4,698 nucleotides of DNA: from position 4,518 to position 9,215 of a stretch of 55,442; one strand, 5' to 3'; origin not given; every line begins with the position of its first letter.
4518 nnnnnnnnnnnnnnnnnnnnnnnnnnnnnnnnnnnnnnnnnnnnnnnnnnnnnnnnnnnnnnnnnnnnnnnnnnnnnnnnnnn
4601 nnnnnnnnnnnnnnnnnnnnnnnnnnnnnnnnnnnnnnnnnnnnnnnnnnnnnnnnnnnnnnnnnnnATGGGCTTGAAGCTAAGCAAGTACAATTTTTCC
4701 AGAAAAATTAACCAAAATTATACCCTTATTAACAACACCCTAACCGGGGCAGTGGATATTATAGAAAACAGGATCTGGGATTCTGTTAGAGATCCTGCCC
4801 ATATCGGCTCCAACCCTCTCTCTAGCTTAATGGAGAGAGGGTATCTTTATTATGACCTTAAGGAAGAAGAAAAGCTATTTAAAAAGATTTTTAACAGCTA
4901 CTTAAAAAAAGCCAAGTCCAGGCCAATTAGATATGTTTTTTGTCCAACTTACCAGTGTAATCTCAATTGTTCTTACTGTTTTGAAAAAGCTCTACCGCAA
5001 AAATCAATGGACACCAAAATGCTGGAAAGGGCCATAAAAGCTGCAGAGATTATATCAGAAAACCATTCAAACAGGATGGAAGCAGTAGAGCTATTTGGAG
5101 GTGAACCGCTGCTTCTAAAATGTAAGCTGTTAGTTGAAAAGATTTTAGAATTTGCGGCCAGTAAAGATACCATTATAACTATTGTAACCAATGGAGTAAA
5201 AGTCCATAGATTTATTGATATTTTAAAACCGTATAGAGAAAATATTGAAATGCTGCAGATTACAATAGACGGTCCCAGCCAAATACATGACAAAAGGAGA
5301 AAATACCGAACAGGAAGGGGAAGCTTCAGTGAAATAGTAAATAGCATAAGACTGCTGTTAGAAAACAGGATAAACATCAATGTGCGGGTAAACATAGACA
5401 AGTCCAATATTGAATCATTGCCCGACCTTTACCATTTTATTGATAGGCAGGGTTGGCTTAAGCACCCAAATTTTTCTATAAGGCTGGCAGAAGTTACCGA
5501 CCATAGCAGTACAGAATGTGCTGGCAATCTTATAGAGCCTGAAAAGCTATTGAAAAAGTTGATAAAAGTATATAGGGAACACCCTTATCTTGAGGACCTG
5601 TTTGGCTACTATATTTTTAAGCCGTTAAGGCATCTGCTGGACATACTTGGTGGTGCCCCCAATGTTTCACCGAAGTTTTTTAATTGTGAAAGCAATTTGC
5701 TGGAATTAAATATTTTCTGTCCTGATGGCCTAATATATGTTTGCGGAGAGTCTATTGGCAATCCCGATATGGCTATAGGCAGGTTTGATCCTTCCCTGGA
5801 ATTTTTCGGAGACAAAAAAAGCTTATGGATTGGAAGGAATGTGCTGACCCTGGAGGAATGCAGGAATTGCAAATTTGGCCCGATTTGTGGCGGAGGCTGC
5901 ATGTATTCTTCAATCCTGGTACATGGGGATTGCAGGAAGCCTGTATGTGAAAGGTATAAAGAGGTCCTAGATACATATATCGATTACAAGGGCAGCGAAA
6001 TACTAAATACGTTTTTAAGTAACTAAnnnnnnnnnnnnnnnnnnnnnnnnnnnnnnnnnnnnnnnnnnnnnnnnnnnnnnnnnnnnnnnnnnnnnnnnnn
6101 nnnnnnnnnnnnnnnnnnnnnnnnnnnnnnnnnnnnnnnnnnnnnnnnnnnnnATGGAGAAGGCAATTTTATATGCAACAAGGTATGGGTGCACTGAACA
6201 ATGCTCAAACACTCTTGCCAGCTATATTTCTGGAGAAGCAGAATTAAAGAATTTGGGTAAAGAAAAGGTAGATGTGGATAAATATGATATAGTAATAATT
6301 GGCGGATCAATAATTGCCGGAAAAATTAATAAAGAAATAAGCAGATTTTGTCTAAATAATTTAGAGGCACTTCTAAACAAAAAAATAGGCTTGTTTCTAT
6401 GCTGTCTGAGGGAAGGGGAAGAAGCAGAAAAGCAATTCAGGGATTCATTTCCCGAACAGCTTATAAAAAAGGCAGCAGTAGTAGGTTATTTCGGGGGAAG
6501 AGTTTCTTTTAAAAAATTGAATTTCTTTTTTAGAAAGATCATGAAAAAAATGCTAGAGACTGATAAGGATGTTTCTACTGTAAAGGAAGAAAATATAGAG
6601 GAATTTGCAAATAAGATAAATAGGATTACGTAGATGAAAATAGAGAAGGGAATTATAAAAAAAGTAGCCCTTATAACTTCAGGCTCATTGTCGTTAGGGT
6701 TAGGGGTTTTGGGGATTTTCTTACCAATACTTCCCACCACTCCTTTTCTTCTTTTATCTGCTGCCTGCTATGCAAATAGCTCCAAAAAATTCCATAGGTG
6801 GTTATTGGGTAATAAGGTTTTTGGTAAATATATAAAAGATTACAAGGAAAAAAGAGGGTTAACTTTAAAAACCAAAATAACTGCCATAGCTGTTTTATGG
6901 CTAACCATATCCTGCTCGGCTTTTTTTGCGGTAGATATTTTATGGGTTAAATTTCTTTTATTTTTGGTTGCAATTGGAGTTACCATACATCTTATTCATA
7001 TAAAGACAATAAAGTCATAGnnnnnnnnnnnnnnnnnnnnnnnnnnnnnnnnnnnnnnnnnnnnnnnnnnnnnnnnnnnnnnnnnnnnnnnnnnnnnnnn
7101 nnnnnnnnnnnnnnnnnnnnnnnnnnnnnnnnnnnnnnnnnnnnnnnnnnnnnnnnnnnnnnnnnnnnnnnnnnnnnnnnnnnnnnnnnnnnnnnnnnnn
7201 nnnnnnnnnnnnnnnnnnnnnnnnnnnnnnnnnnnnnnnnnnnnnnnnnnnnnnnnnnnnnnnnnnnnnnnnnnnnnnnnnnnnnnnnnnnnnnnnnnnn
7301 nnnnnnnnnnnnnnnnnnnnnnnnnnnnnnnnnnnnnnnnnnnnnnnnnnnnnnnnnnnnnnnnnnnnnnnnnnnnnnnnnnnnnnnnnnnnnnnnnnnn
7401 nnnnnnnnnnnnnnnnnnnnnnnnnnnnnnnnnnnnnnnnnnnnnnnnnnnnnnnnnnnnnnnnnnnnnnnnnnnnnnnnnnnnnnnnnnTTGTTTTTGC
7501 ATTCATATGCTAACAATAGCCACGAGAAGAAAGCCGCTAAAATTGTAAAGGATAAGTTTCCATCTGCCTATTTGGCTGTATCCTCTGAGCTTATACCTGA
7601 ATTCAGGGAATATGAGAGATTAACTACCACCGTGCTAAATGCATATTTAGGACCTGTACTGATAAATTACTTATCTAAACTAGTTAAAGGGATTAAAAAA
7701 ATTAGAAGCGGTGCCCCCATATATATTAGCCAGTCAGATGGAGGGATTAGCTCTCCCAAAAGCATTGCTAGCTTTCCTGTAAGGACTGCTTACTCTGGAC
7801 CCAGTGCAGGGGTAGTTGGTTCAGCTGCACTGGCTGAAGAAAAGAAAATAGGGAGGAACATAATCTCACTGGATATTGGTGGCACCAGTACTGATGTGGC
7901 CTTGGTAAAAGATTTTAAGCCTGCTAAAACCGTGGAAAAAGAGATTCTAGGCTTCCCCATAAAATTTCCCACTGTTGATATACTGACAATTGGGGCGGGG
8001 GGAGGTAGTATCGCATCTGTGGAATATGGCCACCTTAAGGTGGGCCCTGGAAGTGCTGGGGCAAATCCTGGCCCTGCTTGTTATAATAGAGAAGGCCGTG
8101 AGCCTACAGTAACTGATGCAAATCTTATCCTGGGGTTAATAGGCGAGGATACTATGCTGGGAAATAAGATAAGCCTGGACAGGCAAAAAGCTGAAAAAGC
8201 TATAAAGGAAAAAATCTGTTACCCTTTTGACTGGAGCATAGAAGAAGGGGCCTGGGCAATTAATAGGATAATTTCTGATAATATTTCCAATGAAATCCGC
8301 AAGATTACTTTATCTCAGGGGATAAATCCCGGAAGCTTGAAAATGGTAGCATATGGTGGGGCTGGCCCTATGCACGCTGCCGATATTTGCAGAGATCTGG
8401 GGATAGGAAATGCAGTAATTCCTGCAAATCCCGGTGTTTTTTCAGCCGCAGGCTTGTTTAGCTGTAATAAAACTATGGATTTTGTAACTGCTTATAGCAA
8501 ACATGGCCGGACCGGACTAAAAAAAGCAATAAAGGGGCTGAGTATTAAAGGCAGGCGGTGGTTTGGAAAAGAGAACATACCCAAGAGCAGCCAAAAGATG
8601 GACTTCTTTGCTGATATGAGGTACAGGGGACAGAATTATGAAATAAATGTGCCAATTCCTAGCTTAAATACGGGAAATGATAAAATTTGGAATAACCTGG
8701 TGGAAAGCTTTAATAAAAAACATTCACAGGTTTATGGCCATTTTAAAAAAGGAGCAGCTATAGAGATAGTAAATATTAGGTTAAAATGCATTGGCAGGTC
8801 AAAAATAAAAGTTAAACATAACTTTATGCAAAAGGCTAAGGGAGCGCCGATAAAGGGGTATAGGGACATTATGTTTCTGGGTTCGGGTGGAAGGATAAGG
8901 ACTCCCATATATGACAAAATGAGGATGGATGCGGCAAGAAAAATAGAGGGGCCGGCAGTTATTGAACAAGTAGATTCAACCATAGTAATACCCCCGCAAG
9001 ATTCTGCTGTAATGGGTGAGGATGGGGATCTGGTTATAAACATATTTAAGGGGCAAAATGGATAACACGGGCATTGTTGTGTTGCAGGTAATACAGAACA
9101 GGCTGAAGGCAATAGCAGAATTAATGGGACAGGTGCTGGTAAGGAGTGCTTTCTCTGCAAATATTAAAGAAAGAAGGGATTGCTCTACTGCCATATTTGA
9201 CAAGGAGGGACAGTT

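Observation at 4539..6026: Unannotated 41-codon Cys/Trp/Phe-rich ORF coupled to a radical SAM/SPASM enzyme: candidate RiPP precursor-maturase pair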

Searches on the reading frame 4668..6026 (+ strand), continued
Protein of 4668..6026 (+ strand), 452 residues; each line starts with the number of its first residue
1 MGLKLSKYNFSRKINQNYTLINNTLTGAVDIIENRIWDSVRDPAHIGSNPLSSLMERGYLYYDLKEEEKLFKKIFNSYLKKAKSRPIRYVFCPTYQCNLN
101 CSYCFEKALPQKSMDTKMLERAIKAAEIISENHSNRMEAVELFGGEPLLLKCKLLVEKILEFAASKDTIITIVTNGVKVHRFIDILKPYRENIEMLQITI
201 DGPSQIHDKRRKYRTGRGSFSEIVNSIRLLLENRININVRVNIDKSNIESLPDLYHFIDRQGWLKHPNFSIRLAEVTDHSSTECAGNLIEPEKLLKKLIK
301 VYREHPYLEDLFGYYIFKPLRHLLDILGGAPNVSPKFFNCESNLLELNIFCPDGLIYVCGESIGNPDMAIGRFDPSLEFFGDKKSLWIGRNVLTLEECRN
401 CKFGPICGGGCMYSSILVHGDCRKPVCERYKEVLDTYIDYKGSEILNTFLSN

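Call 71: search_protein_families(library=pfam, proteins=[L013:1018-1731:+, L013:1724-3649:+, L013:7401-8654:+, L013:8629-9315:+, L013:9275-11605:+, L013:12127-13107:-], max_evalue=0.001)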
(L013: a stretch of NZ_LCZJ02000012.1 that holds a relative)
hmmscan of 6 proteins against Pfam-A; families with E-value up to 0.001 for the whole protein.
L013:1018-1731:+ (237 aa): 2 families
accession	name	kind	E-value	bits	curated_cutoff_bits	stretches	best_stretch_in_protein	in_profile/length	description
PF00072.30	Response_reg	-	7.2e-32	110.3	30.2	1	6-115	1-111/111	Response regulator receiver domain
PF00486.34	Trans_reg_C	-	1.9e-27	95.6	26.2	1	153-227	2-76/77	Transcriptional regulatory protein, C terminal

L013:1724-3649:+ (641 aa): 5 families
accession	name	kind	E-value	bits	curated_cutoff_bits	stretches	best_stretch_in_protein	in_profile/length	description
PF02518.31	HATPase_c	-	2e-21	76.9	26.4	1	301-402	4-104/111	Histidine kinase-, DNA gyrase B-, and HSP90-like ATPase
PF00512.31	HisKA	-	1.1e-15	57.8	26.9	1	187-253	2-66/66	His Kinase A (phospho-acceptor) domain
PF00672.30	HAMP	-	5.2e-12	46.3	25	2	80-125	3-48/53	HAMP domain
PF13786.12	DUF4179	-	2.1e-06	28.5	30.1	1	452-536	8-93/94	Domain of unknown function (DUF4179)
PF14501.12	HATPase_c_5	-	0.00076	19.8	22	0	304-397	7-93/102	GHKL domain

L013:7401-8654:+ (417 aa): 1 family
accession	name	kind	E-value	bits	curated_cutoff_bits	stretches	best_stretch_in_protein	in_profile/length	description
PF02163.28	Peptidase_M50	-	2.9e-07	30.5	27.2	1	163-242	2-102/221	Peptidase family M50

L013:8629-9315:+ (228 aa): 6 families
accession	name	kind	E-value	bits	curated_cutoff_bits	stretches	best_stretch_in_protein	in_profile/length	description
PF00005.33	ABC_tran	-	2e-33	116.3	25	1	21-168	1-136/137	ABC transporter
PF02463.25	SMC_N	-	7e-06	26.1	40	1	31-208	24-206/220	RecF/RecN/SMC N terminal domain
PF13481.12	AAA_25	-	8.6e-05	22.7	27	0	27-48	29-50/195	AAA domain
PF13555.12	AAA_29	-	0.00041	20.5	27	1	26-58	17-50/61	P-loop containing region of AAA domain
PF13304.12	AAA_21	-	0.00063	20.3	27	0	36-92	4-63/304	AAA domain, putative AbiEii toxin, Type IV TA system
PF01637.24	ATPase_2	-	0.00089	19.6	33.2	0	29-102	18-95/225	ATPase domain predominantly from Archaea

L013:9275-11605:+ (776 aa): 1 family
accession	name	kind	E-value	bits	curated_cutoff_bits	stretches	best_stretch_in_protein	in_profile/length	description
PF02687.27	FtsX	-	0.00052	20.5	25.5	0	657-757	5-107/120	FtsX-like permease C-terminal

L013:12127-13107:- (326 aa): 2 families
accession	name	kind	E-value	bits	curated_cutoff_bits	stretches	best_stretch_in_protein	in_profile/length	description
PF12833.13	HTH_18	-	1.5e-21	76.9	33.6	1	36-114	1-79/80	Helix-turn-helix domain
PF00165.29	HTH_AraC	-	1.1e-11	45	26.6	1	77-114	6-42/42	Bacterial regulatory helix-turn-helix proteins, AraC family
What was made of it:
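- These sit in a classical cluster with a two-component system, an M50 membrane protease and an ABC/FtsX transporter (call 71). The distant Paenibacillus cluster has a membrane metalloprotease (M50) right after the rSAM gene (call 71).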

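Call 74: find_encoding_contigs(protein=P0085, flank=3500, max_places=1)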
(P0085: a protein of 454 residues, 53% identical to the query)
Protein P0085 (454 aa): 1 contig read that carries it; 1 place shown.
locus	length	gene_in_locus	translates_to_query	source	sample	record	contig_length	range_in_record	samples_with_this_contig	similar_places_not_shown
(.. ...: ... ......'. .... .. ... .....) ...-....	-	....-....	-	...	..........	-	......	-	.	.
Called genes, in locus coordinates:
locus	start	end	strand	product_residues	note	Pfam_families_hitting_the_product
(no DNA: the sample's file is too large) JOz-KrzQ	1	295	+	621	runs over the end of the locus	PF00989:PAS, PF08448:PAS_4 (weak), PF13426:PAS_9, PF00989:PAS (weak), PF13426:PAS_9, PF00990:GGDEF, PF01966:HD, PF13487:HD_5, +3 more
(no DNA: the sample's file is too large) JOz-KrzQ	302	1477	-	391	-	PF13185:GAF_2 (weak), PF08668:HDOD (weak), PF13487:HD_5, PF01966:HD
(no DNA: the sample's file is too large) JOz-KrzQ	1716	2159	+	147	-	PF03965:Penicillinase_R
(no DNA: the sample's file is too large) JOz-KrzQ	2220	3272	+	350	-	PF05569:Peptidase_M56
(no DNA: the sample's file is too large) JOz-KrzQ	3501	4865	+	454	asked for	PF04055:Radical_SAM, PF13353:Fer4_12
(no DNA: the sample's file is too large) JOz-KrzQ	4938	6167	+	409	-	PF16491:Peptidase_M48_N, PF01435:Peptidase_M48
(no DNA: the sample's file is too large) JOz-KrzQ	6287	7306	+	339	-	PF00106:adh_short, PF01073:3Beta_HSD, PF01370:Epimerase, PF02719:Polysacc_synt_2, PF04321:RmlD_sub_bind, PF07993:NAD_binding_4, PF13460:NAD_binding_10, PF16363:GDP_Man_Dehyd, +2 more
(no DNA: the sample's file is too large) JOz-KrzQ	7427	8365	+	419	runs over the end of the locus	PF01408:GFO_IDH_MocA, PF02894:GFO_IDH_MocA_C, PF22725:GFO_IDH_MocA_C3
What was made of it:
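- In one relative an M48/Ste24-like protease directly follows the rSAM gene (call 74).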

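Call 75: find_encoding_contigs(protein=P0100, flank=3500, max_places=1)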
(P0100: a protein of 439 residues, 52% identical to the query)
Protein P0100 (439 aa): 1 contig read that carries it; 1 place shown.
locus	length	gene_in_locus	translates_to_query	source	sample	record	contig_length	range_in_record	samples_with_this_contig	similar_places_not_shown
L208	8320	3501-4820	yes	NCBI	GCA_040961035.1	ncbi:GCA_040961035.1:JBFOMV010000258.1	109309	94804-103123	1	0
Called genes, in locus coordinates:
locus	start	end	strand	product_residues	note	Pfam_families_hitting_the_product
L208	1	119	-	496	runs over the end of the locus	PF00989:PAS, PF13426:PAS_9 (weak), PF08447:PAS_3, PF13188:PAS_8, PF13426:PAS_9 (weak), PF13487:HD_5, PF01966:HD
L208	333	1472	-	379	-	PF01590:GAF, PF13185:GAF_2, PF13487:HD_5, PF01966:HD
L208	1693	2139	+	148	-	PF03965:Penicillinase_R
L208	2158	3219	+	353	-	PF05569:Peptidase_M56, PF18894:PhageMetallopep (weak)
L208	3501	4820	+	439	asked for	PF04055:Radical_SAM, PF13353:Fer4_12 (weak)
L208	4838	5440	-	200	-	-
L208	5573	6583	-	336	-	PF00356:LacI, PF00532:Peripla_BP_1, PF13407:Peripla_BP_4, PF13377:Peripla_BP_3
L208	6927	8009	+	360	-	PF01658:Inos-1-P_synth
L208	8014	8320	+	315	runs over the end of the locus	PF00294:PfkB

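Call 76: find_encoding_contigs(protein=P0101, flank=3500, max_places=1)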
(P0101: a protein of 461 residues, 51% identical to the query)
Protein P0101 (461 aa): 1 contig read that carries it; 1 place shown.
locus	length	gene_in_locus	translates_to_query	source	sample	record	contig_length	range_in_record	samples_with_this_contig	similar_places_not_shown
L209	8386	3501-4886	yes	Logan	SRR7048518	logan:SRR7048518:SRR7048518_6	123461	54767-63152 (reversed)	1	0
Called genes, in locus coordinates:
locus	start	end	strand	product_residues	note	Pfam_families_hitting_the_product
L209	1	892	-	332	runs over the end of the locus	PF00248:Aldo_ket_red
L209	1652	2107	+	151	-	PF01978:TrmB (faint), PF03965:Penicillinase_R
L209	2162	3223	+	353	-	PF05569:Peptidase_M56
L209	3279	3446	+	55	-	-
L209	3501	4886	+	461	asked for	PF04055:Radical_SAM, PF13353:Fer4_12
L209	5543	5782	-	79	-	-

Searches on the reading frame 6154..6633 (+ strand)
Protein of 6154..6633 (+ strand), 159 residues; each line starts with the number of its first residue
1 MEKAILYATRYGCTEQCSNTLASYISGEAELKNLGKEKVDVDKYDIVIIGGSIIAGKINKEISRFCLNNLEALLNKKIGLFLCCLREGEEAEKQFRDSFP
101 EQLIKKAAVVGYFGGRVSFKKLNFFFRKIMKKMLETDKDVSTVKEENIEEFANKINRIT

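Call 6: search_protein_families(library=ncbifam, proteins=[window:6154-6633:+], max_evalue=0.01)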
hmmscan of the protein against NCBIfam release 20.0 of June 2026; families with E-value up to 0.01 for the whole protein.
window:6154-6633:+ (159 aa): 7 families
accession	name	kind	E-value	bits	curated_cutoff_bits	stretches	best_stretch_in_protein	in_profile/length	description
NF008316.0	PRK11104.1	equivalog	1.9e-10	40.9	142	1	2-158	2-174/177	menaquinone-dependent protoporphyrinogen IX dehydrogenase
NF045594.1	flavodox_BilS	equivalog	2.5e-05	24.2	155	1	4-144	2-135/160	flavodoxin family protein BilS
TIGR01752.1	flav_long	equivalog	0.00047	19.8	146.75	1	4-81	3-84/167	flavodoxin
NF006738.0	PRK09267.1-4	equivalog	0.00085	18.9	172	1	1-53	1-55/171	flavodoxin FldA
NF033460.1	glycerol3P_ox_II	equivalog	0.0052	16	460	1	43-69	1-27/361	type 2 glycerol-3-phosphate oxidase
NF006736.0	PRK09267.1-2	equivalog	0.0055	16.5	202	0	4-81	5-83/161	flavodoxin FldA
TIGR01753.1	flav_short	equivalog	0.0059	17.1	123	0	4-83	2-88/140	flavodoxin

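Call 7: search_protein_families(library=pfam, proteins=[window:6154-6633:+], max_evalue=0.01)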
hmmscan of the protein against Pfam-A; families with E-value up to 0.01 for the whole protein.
window:6154-6633:+ (159 aa): 2 families
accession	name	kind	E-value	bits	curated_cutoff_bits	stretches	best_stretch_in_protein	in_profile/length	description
PF12724.12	Flavodoxin_5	-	1.2e-25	91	27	1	5-139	2-140/145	Flavodoxin domain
PF12641.12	Flavodoxin_3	-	1.2e-09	38.6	27.5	1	4-145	1-135/160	Flavodoxin domain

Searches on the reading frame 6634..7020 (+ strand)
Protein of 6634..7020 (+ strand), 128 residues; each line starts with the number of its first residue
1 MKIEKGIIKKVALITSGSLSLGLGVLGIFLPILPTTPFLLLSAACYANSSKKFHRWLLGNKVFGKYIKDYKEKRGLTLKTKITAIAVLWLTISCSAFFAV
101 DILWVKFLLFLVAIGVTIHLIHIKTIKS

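Call 6: search_protein_families(library=ncbifam, proteins=[window:6634-7020:+], max_evalue=0.01)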
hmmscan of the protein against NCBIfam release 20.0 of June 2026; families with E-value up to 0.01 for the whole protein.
window:6634-7020:+ (128 aa): 1 family
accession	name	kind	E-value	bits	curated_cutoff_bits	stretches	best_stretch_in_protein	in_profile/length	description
NF007818.0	PRK10527.1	equivalog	6.4e-29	100.6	163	1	9-126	2-118/125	DUF454 family protein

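Call 7: search_protein_families(library=pfam, proteins=[window:6634-7020:+], max_evalue=0.01)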
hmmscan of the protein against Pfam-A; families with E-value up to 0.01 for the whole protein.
window:6634-7020:+ (128 aa): 1 family
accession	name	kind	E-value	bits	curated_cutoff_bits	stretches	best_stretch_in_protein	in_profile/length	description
PF04304.18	DUF454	-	1.2e-40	138.5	35.1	1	11-125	2-115/115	Protein of unknown function (DUF454)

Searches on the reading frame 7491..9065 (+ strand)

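Call 6: search_protein_families(library=ncbifam, proteins=[window:7491-9065:+], max_evalue=0.01)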
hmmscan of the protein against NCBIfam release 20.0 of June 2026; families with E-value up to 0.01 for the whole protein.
window:7491-9065:+ (524 aa): 3 families
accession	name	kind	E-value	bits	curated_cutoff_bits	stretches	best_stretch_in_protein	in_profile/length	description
NF050156.1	CapLactmsAlpCapA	equivalog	3.6e-114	382.5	1000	1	2-513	165-682/689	caprolactamase subunit alpha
NF042975.2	AcphenoCarb_ApcC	equivalog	9e-64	215.9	1500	1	3-505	179-698/733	acetophenone carboxylase subunit gamma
NF042960.1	AcphenoCarb_ApcA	equivalog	1.6e-45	155.5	1250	1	4-505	147-644/658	acetophenone carboxylase subunit alpha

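Call 7: search_protein_families(library=pfam, proteins=[window:7491-9065:+], max_evalue=0.01)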
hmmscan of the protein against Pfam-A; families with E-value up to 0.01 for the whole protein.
window:7491-9065:+ (524 aa): 4 families
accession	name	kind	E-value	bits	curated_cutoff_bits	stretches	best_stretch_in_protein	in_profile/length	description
PF01968.24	Hydantoinase_A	-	1e-80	271.5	22.9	1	43-323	1-283/291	Hydantoinase/oxoprolinase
PF19278.4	Hydant_A_C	-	5.2e-12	46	21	1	342-508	13-182/193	Hydantoinase/oxoprolinase C-terminal domain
PF05378.19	Hydant_A_N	-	0.00028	21.1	25.2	0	1-21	154-174/176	Hydantoinase/oxoprolinase N-terminal region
PF13941.12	MutL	-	0.007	15.6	27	0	101-145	222-267/450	MutL protein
